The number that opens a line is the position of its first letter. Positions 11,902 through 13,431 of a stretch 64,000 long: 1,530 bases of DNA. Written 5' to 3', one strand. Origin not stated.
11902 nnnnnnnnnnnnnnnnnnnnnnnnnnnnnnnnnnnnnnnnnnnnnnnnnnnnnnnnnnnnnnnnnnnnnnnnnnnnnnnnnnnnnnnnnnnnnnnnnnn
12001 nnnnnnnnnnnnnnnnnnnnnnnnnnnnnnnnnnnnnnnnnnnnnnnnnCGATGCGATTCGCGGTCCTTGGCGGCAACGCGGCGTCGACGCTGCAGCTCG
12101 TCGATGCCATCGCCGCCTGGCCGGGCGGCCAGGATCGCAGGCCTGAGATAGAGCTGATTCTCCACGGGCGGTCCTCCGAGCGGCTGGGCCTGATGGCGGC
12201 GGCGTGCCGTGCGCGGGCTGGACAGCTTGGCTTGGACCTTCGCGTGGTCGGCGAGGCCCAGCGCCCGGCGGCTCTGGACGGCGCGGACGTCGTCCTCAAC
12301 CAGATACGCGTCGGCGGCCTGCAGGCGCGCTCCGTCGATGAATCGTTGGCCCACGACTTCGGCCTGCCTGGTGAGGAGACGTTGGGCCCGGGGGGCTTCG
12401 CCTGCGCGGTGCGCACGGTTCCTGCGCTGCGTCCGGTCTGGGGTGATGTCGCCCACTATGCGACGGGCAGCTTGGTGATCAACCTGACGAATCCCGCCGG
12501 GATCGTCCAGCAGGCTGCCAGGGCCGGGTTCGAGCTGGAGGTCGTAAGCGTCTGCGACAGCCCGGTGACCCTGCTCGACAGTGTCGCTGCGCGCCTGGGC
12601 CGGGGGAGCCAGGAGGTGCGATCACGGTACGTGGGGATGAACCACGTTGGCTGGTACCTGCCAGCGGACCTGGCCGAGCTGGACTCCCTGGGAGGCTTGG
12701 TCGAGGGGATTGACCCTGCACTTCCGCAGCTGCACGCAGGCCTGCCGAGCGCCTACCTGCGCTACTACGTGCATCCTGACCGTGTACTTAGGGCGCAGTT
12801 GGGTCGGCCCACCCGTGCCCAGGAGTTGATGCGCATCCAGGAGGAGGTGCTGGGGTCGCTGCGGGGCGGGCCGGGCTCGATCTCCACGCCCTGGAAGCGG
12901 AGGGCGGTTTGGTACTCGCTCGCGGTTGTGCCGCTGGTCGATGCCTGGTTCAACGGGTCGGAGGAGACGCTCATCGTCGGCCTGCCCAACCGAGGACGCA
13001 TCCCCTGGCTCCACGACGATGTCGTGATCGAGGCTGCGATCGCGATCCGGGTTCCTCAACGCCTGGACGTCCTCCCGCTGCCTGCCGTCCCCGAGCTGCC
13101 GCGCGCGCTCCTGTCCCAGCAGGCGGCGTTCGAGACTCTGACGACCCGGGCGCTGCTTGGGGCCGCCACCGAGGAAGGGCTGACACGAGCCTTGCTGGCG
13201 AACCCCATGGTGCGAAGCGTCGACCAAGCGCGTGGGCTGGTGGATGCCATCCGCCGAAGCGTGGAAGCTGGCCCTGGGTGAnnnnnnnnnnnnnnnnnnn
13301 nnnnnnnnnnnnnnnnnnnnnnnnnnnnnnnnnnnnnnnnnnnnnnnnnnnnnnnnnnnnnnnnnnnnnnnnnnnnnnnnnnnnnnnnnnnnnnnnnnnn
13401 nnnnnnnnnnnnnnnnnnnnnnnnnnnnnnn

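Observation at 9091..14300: Tightly coupled 5-gene operon combining G1PDH-like dehydrogenase, HutC regulator, DegT aminotransferase, atypical GH4 and ROK kinase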

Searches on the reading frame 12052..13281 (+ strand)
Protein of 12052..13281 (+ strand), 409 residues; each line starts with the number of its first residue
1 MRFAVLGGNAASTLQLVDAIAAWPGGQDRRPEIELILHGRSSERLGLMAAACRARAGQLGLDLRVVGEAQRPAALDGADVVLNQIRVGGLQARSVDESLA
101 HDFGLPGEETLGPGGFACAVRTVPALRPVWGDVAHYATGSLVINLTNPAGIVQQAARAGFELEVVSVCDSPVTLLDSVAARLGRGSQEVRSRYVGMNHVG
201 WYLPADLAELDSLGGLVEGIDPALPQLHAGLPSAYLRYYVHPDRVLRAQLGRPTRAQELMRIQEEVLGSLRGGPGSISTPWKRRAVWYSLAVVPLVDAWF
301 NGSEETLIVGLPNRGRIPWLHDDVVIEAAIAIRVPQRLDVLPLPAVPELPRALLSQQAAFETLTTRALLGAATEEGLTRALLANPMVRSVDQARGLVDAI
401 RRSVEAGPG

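Call 6: search_protein_families(library=pfam, proteins=[window:12052-13281:+], max_evalue=0.01)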
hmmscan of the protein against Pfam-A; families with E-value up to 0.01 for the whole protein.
window:12052-13281:+ (409 aa): 2 families
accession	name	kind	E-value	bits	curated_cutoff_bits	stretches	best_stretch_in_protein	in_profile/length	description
PF02056.22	Glyco_hydro_4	-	5.1e-21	75.5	23.2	1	34-181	30-180/183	Family 4 glycosyl hydrolase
PF11975.13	Glyco_hydro_4C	-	2.3e-14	54.3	24.1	1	193-387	1-211/211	Family 4 glycosyl hydrolase C-terminal domain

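Call 7: search_protein_families(library=ncbifam, proteins=[window:12052-13281:+], max_evalue=0.01)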
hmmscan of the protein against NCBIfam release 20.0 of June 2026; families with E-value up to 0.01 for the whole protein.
window:12052-13281:+ (409 aa): 2 families
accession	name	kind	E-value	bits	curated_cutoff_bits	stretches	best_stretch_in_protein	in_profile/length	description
NF011657.0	PRK15076.1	subfamily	7.9e-29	100.5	486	1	32-211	31-213/432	alpha-galactosidase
NF041089.1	alpha_gluc_AglA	equivalog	1.3e-05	24.2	650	1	293-333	353-393/464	alpha-glucosidase AglA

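Call 9: find_encoding_contigs(protein=window:12052-13281:+, flank=10000, max_places=6)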
Protein window:12052-13281:+ (409 aa): 22 contigs read that carry it; 6 places shown.
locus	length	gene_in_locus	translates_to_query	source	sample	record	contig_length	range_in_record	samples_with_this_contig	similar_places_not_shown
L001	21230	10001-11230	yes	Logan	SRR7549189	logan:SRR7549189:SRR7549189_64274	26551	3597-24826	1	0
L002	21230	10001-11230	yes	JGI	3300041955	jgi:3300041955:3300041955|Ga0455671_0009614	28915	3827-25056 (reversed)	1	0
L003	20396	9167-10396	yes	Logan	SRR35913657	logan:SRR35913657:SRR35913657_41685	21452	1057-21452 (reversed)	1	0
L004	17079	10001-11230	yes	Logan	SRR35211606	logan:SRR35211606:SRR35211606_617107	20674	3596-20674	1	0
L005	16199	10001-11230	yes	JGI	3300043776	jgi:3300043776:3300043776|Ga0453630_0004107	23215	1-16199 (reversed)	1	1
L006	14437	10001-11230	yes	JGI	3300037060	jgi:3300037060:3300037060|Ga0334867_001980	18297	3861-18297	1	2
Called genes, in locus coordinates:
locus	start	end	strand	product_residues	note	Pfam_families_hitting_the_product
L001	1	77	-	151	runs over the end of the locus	PF12802:MarR_2, PF01047:MarR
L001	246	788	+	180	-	PF04264:YceI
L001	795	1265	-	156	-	PF01327:Pep_deformylase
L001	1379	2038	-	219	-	-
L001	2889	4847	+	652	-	PF00563:EAL, PF01590:GAF (weak), PF13185:GAF_2, PF00990:GGDEF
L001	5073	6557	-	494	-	PF13520:AA_permease_2, PF00324:AA_permease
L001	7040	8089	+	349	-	PF13685:Fe-ADH_2 (weak)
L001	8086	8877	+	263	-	PF00392:GntR, PF14502:HTH_41 (weak), PF07702:UTRA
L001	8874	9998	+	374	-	PF01041:DegT_DnrJ_EryC1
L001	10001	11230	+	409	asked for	PF02056:Glyco_hydro_4, PF11975:Glyco_hydro_4C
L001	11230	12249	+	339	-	PF00480:ROK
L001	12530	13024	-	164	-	PF12802:MarR_2, PF01047:MarR, PF12840:HTH_20 (weak)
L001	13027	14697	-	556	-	PF00083:Sugar_tr, PF06609:TRI12, PF07690:MFS_1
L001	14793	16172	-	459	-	PF00226:DnaJ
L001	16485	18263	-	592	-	PF00133:tRNA-synt_1, PF01406:tRNA-synt_1e (faint), PF09334:tRNA-synt_1g, PF19303:Anticodon_3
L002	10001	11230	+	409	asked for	PF02056:Glyco_hydro_4, PF11975:Glyco_hydro_4C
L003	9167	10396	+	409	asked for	PF02056:Glyco_hydro_4, PF11975:Glyco_hydro_4C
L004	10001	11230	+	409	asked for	PF02056:Glyco_hydro_4, PF11975:Glyco_hydro_4C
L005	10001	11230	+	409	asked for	PF02056:Glyco_hydro_4, PF11975:Glyco_hydro_4C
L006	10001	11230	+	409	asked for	PF02056:Glyco_hydro_4, PF11975:Glyco_hydro_4C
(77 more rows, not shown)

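Call 10: find_homologous_proteins(query=window:12052-13281:+, max_evalue=0.00001)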
Query window:12052-13281:+ (409 aa): 701 proteins with E <= 0.00001 among 8000 candidates; the best 120 are listed.
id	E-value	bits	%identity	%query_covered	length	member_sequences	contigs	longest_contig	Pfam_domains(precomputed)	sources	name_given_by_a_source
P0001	5.1e-263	890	100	100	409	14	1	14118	PF11975.14,PF02056.23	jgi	-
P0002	1.2e-205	701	77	100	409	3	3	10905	PF11975.14,PF02056.23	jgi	-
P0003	4.7e-155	535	62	99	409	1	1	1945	PF11975.14,PF02056.23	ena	-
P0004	3.9e-152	525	61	99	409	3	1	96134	PF11975.14,PF02056.23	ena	-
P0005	8.1e-152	524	62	98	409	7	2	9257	PF11975.14,PF02056.23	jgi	-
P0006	1.4e-151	523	61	99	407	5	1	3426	PF11975.14,PF02056.23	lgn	-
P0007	6.3e-151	521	62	99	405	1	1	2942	PF11975.14,PF02056.23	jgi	jgi:6-phospho-beta-glucosidase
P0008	1.3e-148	513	59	100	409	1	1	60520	PF11975.14,PF02056.23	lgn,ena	-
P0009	1.7e-146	506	61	98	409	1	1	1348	PF11975.14,PF02056.23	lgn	-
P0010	7.1e-146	504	62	100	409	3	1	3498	PF11975.14,PF02056.23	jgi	jgi:6-phospho-beta-glucosidase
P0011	1.8e-142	493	58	100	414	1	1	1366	PF11975.14,PF02056.23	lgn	-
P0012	2.8e-142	493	58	99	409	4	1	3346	PF11975.14,PF02056.23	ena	-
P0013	1.7e-140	487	59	98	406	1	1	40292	PF11975.14,PF02056.23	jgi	jgi:6-phospho-beta-glucosidase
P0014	8.5e-138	478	57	98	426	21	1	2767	PF11975.14,PF02056.23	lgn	-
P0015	1.4e-137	477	59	96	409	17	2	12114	PF11975.14,PF02056.23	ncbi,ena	ncbi:MAG: hypothetical protein ABSA03_17845 [Streptosporangiaceae bacterium]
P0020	2.8e-134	466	55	98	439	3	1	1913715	PF11975.14,PF02056.23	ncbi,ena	-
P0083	1.4e-119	418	52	100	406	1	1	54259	PF11975.14,PF02056.23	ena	-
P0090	3.9e-117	410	52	95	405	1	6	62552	PF11975.14,PF02056.23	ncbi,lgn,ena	-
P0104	5.1e-114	399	51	98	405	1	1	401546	PF11975.14,PF02056.23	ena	-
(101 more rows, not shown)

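Call 12: find_related_loci(query=A1, collection=genome_contigs, flank=8000)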
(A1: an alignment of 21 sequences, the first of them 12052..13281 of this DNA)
Query A1 (409 aa) in genome_contigs; peptide patterns used: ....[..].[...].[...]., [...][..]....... (x = any residue, [..] = any of these).
499 stretches matched a pattern; 150 encode a relative of the query (tblastn E <= 1e-3); the best 80 are kept; 80 distinct loci.
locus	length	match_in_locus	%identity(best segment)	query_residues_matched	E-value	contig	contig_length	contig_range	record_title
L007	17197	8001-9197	63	2-402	2e-158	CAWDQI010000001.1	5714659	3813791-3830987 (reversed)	MAG: uncultured Actinomycetota bacterium isolate MFD03346.bin.2.5 genome assembly, contig: contig_15708, whole genome sh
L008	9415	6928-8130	62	2-404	5e-159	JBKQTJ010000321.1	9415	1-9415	MAG: Streptosporangiaceae bacterium isolate MHr2D2E2F__bin_106 MHr2D2E2F_000000308160, whole genome shotgun sequence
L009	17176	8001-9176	58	1-396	1e-135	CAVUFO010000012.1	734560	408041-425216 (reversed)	MAG: uncultured Actinomycetota bacterium isolate MFD04944.bin.1.328 genome assembly, contig: contig_39360, whole genome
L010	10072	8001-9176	56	2-392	4e-134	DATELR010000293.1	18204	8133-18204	MAG TPA_asm: Streptosporangiaceae bacterium isolate SMAG_U8921 k141_593352, whole genome shotgun sequence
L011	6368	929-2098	59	1-392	3e-134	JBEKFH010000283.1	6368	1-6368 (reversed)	MAG: Streptosporangiaceae bacterium isolate SPRUCE 225 SPRUCE_225_283, whole genome shotgun sequence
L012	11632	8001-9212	56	1-400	5e-134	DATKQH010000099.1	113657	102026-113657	MAG TPA_asm: Streptosporangiaceae bacterium isolate SMAG_U13997 k141_1420238, whole genome shotgun sequence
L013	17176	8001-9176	57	1-396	6e-134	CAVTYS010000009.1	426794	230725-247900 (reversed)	MAG: uncultured Actinomycetota bacterium isolate MFD05442.bin.1.31 genome assembly, contig: contig_6068, whole genome sh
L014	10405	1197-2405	55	2-400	2e-133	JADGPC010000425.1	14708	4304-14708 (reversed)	MAG: Streptosporangiales bacterium isolate Chersky_822 k127_16095071, whole genome shotgun sequence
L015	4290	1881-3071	56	1-400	5e-135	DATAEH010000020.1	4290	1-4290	MAG TPA_asm: Streptosporangiaceae bacterium isolate SMAG_U6772 k141_4836307, whole genome shotgun sequence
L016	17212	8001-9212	55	1-400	2e-130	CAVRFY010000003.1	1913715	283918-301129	MAG: uncultured Actinomycetota bacterium isolate MFD04967.bin.2.25 genome assembly, contig: contig_4213, whole genome sh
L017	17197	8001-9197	62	2-402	4e-151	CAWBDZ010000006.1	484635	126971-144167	MAG: uncultured Actinomycetota bacterium isolate MFD00731.bin.1.245 genome assembly, contig: contig_18489, whole genome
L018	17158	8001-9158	55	1-392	4e-124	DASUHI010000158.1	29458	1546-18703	MAG TPA_asm: Streptosporangiaceae bacterium isolate SMAG_U1428 k141_624838, whole genome shotgun sequence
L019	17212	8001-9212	56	1-400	1e-132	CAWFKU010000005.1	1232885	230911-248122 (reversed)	MAG: uncultured Actinomycetota bacterium isolate MFD06435.bin.1.213 genome assembly, contig: contig_34855, whole genome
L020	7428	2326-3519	51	1-400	2e-118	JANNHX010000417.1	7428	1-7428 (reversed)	MAG: Chloroflexota bacterium isolate SOY_6_C_metabat_191 SOY_6_C_k141_4523542, whole genome shotgun sequence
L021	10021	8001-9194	51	1-400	4e-117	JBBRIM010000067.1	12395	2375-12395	MAG: Candidatus Limnocylindrales bacterium isolate Co_metawrap_2787 Cmw_2787_k141_26802968_length_12395_cov_7.0000, whol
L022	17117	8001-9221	51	1-408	2e-115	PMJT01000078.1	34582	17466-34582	MAG: Chloroflexi bacterium isolate fen_1046 73.20120600_E2D.42_contig_745, whole genome shotgun sequence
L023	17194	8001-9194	51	1-400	4e-112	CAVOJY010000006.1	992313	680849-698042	MAG: uncultured Chloroflexia bacterium isolate MFD00032.bin.2.2 genome assembly, contig: contig_5728, whole genome shotg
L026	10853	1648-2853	50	1-401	6e-111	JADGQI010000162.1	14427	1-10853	MAG: Chloroflexota bacterium isolate Chersky_267 k127_21972000, whole genome shotgun sequence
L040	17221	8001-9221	50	1-407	8e-102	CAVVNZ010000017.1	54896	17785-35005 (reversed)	MAG: uncultured Chloroflexia bacterium isolate MFD03975.bin.3.6 genome assembly, contig: contig_62800, whole genome shot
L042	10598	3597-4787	46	1-400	1e-97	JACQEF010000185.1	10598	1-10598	MAG: Chloroflexi bacterium isolate NC_groundwater_1014_Pr1_S-0.65um_71_9 Montesol18_Sp65_coassembly_scaffold_718804, who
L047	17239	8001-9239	38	1-400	1e-80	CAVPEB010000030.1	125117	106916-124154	MAG: uncultured Chloroflexia bacterium isolate MFD00008.bin.2.120 genome assembly, contig: contig_36185, whole genome sh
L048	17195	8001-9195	53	2-400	3e-90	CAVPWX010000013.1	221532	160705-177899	MAG: uncultured Chloroflexia bacterium isolate MFD00032.bin.2.189 genome assembly, contig: contig_49382, whole genome sh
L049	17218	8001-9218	37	2-403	3e-79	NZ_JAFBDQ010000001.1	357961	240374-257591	Halanaerobacter jeridensis strain DSM 23230 Ga0454029_01, whole genome shotgun sequence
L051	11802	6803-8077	38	1-400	1e-77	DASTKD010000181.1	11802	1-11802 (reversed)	MAG TPA_asm: Ktedonobacteraceae bacterium isolate SMAG_U1932 k141_50660, whole genome shotgun sequence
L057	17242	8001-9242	37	1-400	5e-71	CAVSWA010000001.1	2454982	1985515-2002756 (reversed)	MAG: uncultured Chloroflexia bacterium isolate MFD05705.bin.2.108 genome assembly, contig: contig_16145, whole genome sh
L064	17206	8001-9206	37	5-400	2e-66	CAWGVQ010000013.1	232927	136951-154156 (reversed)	MAG: uncultured Chloroflexia bacterium isolate MFD02579.bin.2.68 genome assembly, contig: contig_20577, whole genome sho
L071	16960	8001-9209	33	1-400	4e-63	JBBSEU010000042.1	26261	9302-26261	MAG: Aggregatilineales bacterium isolate LS1_sbin.58 LS1_sbin.58_K_182341_L_26261_cov_12.0000, whole genome shotgun sequ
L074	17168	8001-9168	53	1-392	2e-108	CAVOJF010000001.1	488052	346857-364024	MAG: uncultured Actinomycetota bacterium isolate MFD10113.bin.2.63 genome assembly, contig: contig_12816, whole genome s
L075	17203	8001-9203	34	1-400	4e-59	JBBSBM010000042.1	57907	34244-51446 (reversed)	MAG: Aggregatilineales bacterium isolate La6_metabat2.133 La6_metabat2.133_K_868600_L_57907_cov_34.0003, whole genome sh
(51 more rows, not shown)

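Call 14: search_solved_structures(query=window:12052-13281:+, max_evalue=0.001)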
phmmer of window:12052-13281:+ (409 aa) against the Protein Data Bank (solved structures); distinct sequences matched with E-value up to 0.001: 11.
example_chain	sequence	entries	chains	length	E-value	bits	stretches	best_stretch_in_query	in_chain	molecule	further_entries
1s6y_A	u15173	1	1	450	1.7e-35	126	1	2-400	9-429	6-phospho-beta-glucosidase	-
5c3m_A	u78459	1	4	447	1.6e-34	122.8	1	2-400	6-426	Putative 6-phospho-beta-glucosidase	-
6dux_A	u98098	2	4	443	1.3e-30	109.9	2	7-205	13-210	6-phospho-alpha-glucosidase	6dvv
1u8x_X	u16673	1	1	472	1.6e-30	109.6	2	31-205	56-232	Maltose-6'-phosphate glucosidase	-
1up4_A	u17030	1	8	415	3.5e-27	98.6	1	1-401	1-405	6-PHOSPHO-BETA-GLUCOSIDASE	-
1up6_A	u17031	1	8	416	3.5e-27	98.6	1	1-401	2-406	6-PHOSPHO-BETA-GLUCOSIDASE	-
1up7_A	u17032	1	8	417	3.5e-27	98.6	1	1-401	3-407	6-PHOSPHO-BETA-GLUCOSIDASE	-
6wbt_A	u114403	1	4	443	1.1e-24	90.4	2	73-206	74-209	cellulase IBT99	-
6vc6_A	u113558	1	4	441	3.1e-23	85.6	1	74-203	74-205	6-phospho-alpha-glucosidase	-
3fef_A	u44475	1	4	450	3.4e-09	39.4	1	73-213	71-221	Putative glucosidase lplD, ALPHA-GALACTURONIDASE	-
1obb_A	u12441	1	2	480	0.00053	22.3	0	293-350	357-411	ALPHA-GLUCOSIDASE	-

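Call 17: find_encoding_contigs(protein=P0104, flank=10000, max_places=2)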
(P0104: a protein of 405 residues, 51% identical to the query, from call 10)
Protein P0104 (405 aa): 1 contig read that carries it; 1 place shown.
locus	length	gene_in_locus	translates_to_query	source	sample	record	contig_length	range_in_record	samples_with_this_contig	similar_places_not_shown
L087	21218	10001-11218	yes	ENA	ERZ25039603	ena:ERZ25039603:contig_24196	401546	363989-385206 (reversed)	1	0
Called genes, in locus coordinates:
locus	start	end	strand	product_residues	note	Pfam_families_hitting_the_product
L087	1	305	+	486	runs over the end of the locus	PF00370:FGGY_N, PF02782:FGGY_C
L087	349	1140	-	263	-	PF00106:adh_short, PF01370:Epimerase (weak), PF08659:KR (weak), PF13561:adh_short_C2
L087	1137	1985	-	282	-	PF00528:BPD_transp_1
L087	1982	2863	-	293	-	PF00528:BPD_transp_1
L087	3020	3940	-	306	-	PF01547:SBP_bac_1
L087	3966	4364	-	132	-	-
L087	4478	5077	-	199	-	PF00202:Aminotran_3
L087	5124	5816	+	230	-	-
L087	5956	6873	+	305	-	PF00126:HTH_1, PF03466:LysR_substrate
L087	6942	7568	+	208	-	-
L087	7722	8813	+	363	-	PF00465:Fe-ADH (weak), PF13685:Fe-ADH_2, PF01761:DHQ_synthase (faint)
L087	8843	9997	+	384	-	PF01041:DegT_DnrJ_EryC1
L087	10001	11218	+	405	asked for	PF02056:Glyco_hydro_4, PF11975:Glyco_hydro_4C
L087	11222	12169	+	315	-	PF00480:ROK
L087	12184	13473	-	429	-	PF00202:Aminotran_3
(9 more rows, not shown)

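Call 18: find_encoding_contigs(protein=P0020, flank=10000, max_places=2)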
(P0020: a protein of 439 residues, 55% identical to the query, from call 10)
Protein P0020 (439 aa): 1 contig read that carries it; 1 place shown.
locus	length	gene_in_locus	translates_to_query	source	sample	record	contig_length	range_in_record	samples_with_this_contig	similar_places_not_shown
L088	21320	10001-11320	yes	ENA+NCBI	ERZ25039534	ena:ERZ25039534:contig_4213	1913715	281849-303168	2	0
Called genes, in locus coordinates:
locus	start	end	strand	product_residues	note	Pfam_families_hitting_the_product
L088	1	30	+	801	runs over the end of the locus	PF02190:LON_substr_bdg, PF07724:AAA_2 (faint), PF00004:AAA, PF07728:AAA_5, PF22667:Lon_lid, PF05362:Lon_C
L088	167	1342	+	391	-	-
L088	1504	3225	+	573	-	PF00916:Sulfate_transp, PF01740:STAS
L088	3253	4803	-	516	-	PF00501:AMP-binding, PF13193:AMP-binding_C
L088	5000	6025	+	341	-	-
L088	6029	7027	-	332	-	PF01068:DNA_ligase_A_M, PF04679:DNA_ligase_A_C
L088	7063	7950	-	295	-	PF00106:adh_short, PF08659:KR, PF13561:adh_short_C2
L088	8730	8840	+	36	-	-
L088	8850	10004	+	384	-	PF01041:DegT_DnrJ_EryC1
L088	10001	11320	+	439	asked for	PF02056:Glyco_hydro_4, PF11975:Glyco_hydro_4C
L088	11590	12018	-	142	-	PF08327:AHSA1 (weak)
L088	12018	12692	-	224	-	PF03807:F420_oxidored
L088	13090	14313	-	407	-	PF14361:RsbRD_N, PF17853:GGDEF_2, PF13556:HTH_30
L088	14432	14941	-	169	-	PF02627:CMD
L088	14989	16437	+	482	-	PF00392:GntR, PF00155:Aminotran_1_2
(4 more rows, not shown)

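Call 27: find_encoding_contigs(protein=P0004, flank=10000, max_places=1)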
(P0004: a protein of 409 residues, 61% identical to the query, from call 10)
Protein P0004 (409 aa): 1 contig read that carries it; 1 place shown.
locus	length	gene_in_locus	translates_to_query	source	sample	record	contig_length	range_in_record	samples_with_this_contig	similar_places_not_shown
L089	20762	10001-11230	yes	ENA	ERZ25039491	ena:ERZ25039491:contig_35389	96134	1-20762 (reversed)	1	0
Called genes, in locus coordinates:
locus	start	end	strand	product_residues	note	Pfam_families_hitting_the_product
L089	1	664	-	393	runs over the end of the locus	PF01266:DAO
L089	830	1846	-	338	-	PF01636:APH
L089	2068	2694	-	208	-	PF07081:DUF1349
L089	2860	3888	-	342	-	PF01380:SIS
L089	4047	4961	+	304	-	PF00480:ROK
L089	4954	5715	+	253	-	PF00392:GntR (weak), PF08220:HTH_DeoR, PF08279:HTH_11, PF25213:HVO_A0261_N (faint), PF00455:DeoRC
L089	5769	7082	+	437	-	PF01547:SBP_bac_1, PF13416:SBP_bac_8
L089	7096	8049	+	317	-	PF00528:BPD_transp_1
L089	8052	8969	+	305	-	PF00528:BPD_transp_1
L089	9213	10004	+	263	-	PF01408:GFO_IDH_MocA (weak), PF02894:GFO_IDH_MocA_C (weak), PF22725:GFO_IDH_MocA_C3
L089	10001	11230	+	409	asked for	PF02056:Glyco_hydro_4, PF11975:Glyco_hydro_4C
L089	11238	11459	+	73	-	-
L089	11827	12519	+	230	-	PF00392:GntR, PF07729:FCD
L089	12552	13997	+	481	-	PF13520:AA_permease_2, PF00324:AA_permease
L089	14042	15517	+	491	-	PF01979:Amidohydro_1, PF07969:Amidohydro_3 (weak)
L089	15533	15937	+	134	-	PF01042:Ribonuc_L-PSP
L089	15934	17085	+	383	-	PF01266:DAO, PF07992:Pyr_redox_2 (faint)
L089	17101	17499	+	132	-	PF19980:DUF6416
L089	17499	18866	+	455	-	PF01266:DAO, PF13450:NAD_binding_8, PF01593:Amino_oxidase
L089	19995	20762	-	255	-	?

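Call 28: find_encoding_contigs(protein=P0083, flank=10000, max_places=1)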
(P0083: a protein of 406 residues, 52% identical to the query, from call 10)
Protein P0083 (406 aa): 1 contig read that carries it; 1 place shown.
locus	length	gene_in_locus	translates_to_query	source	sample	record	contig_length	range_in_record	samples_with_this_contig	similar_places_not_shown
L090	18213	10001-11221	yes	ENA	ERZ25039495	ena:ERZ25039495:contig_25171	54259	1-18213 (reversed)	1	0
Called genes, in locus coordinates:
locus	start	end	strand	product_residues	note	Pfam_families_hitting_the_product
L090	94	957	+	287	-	PF12705:PDDEXK_1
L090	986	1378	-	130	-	-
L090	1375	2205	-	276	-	PF03372:Exo_endo_phos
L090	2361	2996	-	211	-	PF02557:VanY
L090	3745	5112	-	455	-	PF01547:SBP_bac_1, PF13416:SBP_bac_8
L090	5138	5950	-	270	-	PF00528:BPD_transp_1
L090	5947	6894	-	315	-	PF00528:BPD_transp_1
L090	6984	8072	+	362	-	PF00465:Fe-ADH (faint), PF13685:Fe-ADH_2, PF01761:DHQ_synthase (faint)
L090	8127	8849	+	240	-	PF00392:GntR, PF14502:HTH_41 (faint), PF07702:UTRA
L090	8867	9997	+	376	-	PF01041:DegT_DnrJ_EryC1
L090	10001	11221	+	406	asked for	PF02056:Glyco_hydro_4, PF11975:Glyco_hydro_4C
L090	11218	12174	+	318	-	PF00480:ROK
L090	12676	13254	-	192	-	-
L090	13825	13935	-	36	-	-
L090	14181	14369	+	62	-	-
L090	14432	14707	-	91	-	-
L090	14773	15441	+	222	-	PF00440:TetR_N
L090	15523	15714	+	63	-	PF00126:HTH_1 (weak), PF00196:GerE (weak)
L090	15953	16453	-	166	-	PF05425:CopD (weak)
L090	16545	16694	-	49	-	-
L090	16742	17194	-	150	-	PF10604:Polyketide_cyc2, PF03364:Polyketide_cyc (weak)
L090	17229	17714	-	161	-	PF10604:Polyketide_cyc2, PF08327:AHSA1 (weak)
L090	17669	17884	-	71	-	-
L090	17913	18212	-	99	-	?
